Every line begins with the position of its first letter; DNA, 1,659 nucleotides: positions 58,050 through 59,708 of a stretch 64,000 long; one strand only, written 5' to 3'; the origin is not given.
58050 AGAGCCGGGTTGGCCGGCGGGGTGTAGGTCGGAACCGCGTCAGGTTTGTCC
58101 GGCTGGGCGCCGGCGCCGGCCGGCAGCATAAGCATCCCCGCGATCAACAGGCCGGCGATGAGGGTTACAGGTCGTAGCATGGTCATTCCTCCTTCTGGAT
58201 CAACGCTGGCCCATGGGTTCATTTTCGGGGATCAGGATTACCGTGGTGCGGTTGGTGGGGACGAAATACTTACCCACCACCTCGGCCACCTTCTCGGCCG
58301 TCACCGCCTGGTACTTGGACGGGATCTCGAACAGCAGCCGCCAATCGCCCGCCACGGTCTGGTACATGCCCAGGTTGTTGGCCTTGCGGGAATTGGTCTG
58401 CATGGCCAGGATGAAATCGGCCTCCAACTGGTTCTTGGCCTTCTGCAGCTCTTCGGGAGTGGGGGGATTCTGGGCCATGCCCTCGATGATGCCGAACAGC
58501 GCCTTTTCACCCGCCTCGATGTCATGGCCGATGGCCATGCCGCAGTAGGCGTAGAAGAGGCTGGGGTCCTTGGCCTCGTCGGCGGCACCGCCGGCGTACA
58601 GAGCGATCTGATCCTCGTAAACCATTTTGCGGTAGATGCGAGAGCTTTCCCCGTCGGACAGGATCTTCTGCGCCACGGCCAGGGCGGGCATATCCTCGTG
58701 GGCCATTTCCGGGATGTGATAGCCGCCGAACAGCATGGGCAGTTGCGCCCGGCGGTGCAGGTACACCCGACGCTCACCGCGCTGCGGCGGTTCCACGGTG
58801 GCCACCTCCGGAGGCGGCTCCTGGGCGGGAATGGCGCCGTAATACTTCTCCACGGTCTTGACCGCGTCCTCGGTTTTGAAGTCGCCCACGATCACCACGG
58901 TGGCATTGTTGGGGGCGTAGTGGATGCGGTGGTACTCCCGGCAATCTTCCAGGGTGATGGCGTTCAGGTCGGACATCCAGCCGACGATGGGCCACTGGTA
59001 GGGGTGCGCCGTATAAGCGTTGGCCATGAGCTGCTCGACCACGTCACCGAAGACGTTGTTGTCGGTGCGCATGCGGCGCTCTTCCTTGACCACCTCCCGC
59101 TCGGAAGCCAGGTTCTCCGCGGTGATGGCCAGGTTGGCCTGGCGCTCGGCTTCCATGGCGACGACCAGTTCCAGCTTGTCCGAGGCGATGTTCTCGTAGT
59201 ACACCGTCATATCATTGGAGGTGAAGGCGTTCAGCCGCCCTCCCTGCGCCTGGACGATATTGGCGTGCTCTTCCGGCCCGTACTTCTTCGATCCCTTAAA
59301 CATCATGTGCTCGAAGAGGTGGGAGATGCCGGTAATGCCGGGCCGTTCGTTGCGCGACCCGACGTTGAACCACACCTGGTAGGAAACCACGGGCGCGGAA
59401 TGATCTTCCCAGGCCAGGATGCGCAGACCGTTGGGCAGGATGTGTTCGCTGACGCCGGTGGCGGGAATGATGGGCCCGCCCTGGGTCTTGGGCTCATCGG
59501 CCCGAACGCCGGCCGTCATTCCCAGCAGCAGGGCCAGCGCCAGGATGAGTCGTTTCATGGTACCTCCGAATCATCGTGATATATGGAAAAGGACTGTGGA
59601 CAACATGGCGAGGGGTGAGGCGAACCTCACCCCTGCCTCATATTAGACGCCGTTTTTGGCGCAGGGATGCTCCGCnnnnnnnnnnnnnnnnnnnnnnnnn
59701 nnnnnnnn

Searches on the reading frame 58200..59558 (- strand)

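Call 49: search_protein_families(library=pfam, proteins=[window:58200-59558:-], max_evalue=0.0001)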
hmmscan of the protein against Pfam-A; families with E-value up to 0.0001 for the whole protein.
window:58200-59558:- (452 aa): 2 families
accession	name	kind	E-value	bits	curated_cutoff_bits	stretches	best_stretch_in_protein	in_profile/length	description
PF05193.26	Peptidase_M16_C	-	4.3e-32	111.9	23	1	201-378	2-181/181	Peptidase M16 inactive domain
PF00675.25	Peptidase_M16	-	3.9e-28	98.7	22.3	1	47-191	2-145/149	Insulinase (Peptidase family M16)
